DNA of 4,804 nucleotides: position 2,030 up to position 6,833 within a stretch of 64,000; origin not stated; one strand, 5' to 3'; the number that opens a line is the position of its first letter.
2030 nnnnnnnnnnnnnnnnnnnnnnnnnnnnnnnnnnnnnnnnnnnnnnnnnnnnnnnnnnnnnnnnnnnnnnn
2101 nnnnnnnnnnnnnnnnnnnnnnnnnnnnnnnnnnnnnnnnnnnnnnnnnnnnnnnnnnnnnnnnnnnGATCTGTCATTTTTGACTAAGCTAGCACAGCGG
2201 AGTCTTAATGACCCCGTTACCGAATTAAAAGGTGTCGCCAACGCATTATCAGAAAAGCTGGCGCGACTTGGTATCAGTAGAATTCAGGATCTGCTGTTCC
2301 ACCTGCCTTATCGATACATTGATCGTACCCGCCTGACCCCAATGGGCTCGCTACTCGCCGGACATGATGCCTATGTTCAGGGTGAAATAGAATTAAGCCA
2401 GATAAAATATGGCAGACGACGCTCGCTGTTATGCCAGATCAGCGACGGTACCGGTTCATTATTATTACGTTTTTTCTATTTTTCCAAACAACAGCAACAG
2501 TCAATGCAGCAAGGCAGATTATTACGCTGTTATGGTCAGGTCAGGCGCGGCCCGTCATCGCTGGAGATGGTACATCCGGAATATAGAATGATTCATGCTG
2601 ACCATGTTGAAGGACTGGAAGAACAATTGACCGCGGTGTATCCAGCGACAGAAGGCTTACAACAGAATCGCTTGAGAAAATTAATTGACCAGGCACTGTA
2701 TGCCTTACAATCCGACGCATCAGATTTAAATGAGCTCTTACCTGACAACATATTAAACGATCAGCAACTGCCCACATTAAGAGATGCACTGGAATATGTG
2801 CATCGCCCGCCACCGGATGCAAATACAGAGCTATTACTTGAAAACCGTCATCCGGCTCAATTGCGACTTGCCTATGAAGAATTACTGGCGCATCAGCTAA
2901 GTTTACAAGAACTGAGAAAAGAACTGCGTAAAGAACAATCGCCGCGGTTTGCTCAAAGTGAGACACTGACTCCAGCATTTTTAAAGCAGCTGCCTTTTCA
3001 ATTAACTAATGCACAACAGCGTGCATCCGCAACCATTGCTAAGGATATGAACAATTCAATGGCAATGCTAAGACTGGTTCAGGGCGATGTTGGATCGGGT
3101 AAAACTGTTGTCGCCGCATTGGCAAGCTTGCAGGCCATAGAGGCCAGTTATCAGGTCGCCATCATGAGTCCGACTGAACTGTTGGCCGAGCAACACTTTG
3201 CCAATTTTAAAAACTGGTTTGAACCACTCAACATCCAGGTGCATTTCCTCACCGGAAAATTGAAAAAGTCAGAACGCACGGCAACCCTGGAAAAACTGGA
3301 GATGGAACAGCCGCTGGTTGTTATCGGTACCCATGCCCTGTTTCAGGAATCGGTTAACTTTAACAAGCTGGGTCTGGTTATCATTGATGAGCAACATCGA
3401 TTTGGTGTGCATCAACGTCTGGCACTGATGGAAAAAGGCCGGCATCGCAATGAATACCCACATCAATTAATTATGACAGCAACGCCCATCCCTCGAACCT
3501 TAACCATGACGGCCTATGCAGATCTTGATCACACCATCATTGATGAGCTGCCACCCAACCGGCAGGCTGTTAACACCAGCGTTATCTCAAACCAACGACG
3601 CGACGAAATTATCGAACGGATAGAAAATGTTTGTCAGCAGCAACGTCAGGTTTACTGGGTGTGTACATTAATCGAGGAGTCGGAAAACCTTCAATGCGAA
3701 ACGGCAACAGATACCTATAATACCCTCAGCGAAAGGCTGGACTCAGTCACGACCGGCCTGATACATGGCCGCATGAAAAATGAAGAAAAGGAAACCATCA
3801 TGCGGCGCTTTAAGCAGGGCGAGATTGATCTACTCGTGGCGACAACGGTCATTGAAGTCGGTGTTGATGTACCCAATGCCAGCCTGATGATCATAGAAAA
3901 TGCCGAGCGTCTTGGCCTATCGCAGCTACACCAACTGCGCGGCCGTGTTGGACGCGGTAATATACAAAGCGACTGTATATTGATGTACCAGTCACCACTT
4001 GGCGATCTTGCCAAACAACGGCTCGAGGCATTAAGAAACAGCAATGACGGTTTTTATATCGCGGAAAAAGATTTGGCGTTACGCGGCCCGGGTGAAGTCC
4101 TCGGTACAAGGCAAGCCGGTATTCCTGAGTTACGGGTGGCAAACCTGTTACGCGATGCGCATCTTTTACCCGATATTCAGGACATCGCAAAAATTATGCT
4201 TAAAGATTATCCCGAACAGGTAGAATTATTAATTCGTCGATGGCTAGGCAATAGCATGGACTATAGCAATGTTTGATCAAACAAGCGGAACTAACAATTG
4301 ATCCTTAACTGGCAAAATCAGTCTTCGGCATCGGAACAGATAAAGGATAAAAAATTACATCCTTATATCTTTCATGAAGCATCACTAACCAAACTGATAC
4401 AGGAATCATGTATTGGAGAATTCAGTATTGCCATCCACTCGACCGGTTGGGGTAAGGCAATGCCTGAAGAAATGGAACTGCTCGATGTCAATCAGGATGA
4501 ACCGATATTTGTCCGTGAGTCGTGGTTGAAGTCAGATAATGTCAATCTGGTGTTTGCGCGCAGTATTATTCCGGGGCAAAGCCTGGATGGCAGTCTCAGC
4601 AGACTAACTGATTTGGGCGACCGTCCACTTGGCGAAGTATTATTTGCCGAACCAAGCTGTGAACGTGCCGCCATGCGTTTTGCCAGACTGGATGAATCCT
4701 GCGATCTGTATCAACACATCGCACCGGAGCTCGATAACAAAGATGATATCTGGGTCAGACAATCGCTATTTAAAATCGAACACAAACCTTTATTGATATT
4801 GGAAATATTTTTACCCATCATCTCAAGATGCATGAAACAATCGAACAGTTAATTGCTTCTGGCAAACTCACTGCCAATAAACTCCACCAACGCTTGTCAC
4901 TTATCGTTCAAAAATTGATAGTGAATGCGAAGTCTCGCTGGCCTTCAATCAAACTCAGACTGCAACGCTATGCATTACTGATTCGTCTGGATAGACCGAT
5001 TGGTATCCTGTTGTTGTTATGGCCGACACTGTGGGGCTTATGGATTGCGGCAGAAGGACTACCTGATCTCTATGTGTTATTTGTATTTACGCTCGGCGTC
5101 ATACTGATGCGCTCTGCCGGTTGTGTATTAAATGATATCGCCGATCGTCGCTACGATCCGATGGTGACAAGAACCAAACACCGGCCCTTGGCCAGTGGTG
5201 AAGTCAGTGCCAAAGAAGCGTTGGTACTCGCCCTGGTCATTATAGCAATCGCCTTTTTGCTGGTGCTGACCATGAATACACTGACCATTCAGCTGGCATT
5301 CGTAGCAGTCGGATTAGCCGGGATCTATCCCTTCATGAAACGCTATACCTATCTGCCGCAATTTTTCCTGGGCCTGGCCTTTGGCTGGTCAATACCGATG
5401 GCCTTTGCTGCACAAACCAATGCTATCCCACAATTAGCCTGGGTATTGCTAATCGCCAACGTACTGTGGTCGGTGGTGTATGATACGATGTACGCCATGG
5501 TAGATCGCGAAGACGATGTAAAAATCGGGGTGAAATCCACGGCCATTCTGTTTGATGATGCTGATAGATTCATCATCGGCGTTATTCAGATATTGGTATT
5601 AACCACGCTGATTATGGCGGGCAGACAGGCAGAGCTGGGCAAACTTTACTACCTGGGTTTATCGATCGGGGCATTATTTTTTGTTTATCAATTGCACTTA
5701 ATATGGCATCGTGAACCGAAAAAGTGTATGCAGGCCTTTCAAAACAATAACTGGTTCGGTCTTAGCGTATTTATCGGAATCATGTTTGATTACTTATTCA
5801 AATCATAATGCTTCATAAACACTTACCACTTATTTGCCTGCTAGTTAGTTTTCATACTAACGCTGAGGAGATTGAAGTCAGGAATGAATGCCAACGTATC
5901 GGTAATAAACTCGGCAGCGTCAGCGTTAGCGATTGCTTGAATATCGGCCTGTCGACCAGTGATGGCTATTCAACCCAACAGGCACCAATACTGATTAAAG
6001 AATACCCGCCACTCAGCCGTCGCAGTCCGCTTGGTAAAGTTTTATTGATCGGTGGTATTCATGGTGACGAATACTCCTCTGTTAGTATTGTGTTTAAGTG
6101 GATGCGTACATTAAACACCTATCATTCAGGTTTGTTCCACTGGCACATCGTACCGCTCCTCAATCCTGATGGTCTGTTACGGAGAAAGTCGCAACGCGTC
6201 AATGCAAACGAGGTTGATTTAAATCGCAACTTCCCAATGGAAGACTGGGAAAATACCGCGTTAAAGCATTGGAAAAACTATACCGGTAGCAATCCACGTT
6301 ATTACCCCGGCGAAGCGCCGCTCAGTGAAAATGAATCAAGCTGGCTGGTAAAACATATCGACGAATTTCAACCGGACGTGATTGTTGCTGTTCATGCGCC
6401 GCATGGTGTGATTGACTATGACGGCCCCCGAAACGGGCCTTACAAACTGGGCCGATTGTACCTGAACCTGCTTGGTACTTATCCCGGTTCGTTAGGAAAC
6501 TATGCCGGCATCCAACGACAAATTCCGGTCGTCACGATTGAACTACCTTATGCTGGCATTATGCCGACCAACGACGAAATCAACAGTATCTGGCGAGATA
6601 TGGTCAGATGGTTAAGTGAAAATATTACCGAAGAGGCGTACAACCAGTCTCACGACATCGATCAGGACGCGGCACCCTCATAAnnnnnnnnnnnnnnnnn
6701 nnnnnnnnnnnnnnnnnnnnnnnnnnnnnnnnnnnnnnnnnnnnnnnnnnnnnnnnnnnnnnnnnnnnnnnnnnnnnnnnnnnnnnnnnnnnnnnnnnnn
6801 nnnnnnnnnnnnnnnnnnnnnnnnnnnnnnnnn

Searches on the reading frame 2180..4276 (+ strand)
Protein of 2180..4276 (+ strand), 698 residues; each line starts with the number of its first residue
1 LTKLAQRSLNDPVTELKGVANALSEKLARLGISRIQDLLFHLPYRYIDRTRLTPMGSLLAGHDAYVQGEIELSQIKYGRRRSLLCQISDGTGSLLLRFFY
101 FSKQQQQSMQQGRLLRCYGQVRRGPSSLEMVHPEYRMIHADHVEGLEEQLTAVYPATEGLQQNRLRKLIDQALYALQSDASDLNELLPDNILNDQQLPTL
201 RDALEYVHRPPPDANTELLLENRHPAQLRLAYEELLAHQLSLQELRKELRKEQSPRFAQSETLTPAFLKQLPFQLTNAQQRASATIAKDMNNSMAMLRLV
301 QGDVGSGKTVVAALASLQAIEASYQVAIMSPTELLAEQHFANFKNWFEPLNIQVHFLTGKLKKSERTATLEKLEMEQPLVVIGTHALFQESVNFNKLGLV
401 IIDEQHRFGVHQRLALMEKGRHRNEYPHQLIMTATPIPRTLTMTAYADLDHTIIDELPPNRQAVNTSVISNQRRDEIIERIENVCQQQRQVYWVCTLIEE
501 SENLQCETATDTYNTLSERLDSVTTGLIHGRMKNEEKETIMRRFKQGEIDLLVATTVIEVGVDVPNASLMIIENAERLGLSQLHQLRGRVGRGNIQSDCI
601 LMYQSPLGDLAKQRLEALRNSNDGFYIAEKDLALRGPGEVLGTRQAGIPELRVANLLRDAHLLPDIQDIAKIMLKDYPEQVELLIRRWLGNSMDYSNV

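Call 54: search_protein_families(library=pfam, proteins=[window:2180-4276:+], max_evalue=0.00001)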
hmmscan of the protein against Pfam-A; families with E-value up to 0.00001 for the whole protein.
window:2180-4276:+ (698 aa): 8 families
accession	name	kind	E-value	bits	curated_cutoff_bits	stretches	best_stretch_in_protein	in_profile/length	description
PF00270.35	DEAD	-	8e-28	97.7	26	1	277-441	2-164/167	DEAD/DEAH box helicase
PF00271.37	Helicase_C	-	4.8e-26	91.6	23.5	1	486-593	13-109/110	Helicase conserved C-terminal domain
PF17191.10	RecG_wedge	-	1.3e-17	64.3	23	1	16-173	5-159/162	RecG wedge domain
PF04851.21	ResIII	-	5.2e-13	49.7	22.5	1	274-436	3-162/164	Type III restriction enzyme, res subunit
PF19833.4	RecG_dom3_C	-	8.8e-12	45.3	26.8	1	622-679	2-60/87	ATP-dependent DNA helicase RecG, domain 3, C-terminal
PF00176.29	SNF2-rel_dom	-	1.6e-07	31.1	24.9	1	303-441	25-168/290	SNF2-related domain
PF22590.2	Cas3-like_C_2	-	4.5e-07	30.5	27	1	507-593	13-104/106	CRISPR-associated nuclease/helicase Cas3, C-terminal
PF01336.31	tRNA_anti-codon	-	6e-06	26.6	27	0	74-137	11-74/75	OB-fold nucleic acid binding domain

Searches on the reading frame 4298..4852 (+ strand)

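Call 54: search_protein_families(library=pfam, proteins=[window:4298-4852:+], max_evalue=0.00001)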
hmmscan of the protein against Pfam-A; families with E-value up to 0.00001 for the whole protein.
window:4298-4852:+ (184 aa): 1 family
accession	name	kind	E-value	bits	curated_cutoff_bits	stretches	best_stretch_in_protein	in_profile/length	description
PF04345.18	Chor_lyase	-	1.6e-24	86.9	23.6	1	17-175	17-163/168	Chorismate lyase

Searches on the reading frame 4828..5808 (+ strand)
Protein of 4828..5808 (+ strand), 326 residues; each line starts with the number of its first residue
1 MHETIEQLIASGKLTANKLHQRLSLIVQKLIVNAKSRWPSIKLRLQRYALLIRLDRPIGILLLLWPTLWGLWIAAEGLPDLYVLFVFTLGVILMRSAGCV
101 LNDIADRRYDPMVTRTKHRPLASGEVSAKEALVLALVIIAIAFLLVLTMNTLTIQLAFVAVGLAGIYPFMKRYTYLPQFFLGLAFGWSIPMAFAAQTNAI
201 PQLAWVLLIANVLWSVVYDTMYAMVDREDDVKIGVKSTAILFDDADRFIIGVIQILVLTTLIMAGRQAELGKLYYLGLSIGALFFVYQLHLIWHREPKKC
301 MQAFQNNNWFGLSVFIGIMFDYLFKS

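Call 54: search_protein_families(library=pfam, proteins=[window:4828-5808:+], max_evalue=0.00001)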
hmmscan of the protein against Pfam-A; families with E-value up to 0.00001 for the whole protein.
window:4828-5808:+ (326 aa): 1 family
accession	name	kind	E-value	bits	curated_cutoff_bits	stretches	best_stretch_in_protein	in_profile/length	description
PF01040.23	UbiA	-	2.5e-69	233.8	34.2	1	63-307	1-245/250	UbiA prenyltransferase family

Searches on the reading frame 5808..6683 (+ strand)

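Call 54: search_protein_families(library=pfam, proteins=[window:5808-6683:+], max_evalue=0.00001)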
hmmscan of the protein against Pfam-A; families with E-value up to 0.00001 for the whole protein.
window:5808-6683:+ (291 aa): 2 families
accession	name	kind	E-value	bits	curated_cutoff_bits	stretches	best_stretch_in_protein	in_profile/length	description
PF00246.29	Peptidase_M14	-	1.8e-12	47.9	21.6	1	77-201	48-187/286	Zinc carboxypeptidase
PF24827.1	AstE_AspA_cat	-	1.4e-10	41.5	25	1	76-155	3-77/192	Succinylglutamate desuccinylase/Aspartoacylase catalytic domain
